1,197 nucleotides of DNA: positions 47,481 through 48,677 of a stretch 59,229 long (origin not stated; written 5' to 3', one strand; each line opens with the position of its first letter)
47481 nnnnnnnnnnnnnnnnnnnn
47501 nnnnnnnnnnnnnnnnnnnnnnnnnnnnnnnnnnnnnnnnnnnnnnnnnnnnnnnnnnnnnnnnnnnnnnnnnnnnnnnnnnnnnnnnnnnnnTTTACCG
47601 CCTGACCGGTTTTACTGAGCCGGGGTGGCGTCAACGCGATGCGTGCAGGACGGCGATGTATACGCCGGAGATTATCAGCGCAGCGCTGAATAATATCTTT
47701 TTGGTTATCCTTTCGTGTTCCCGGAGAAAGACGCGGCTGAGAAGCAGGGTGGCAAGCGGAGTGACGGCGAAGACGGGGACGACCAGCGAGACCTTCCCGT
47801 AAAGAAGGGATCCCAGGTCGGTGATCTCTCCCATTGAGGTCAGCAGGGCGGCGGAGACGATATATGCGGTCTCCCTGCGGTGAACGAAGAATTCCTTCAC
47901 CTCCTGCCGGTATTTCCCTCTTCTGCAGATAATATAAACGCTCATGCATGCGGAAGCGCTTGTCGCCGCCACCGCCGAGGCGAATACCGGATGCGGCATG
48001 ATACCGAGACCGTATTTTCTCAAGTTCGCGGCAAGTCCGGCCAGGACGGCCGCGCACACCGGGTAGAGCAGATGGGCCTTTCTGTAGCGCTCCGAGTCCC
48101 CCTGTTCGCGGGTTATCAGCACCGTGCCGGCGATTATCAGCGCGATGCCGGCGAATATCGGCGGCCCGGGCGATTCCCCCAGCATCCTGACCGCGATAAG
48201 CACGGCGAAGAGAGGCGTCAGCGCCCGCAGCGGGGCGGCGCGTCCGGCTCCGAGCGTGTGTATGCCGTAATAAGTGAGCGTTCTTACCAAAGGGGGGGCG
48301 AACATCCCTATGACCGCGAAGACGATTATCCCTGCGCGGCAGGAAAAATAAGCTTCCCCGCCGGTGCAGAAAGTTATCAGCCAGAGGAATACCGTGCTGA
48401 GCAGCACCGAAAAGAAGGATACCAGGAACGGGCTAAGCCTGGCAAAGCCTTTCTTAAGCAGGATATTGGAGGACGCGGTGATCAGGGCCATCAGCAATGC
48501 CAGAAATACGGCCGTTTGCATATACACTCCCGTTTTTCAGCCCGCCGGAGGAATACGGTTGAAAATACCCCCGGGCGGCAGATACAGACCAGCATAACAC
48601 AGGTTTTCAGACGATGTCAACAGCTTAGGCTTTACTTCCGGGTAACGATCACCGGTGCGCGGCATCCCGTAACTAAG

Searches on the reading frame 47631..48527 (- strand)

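Call 32: search_protein_families(library=pfam, proteins=[window:47631-48527:-], max_evalue=0.01)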
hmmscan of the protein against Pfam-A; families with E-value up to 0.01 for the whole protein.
window:47631-48527:- (298 aa): 4 families
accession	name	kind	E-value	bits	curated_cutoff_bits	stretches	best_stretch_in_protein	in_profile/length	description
PF00892.27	EamA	-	4.5e-26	92.2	28.2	2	5-139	2-134/135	EamA-like transporter family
PF03151.22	TPT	-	9.1e-10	38.8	30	1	171-294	22-137/291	Triose-phosphate Transporter family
PF05653.20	Mg_trans_NIPA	-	0.0037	16.9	26.2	1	224-297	53-124/295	Magnesium transporter NIPA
PF10639.15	TMEM234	-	0.0069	16.9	30.1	0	216-292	38-112/113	Putative transmembrane family 234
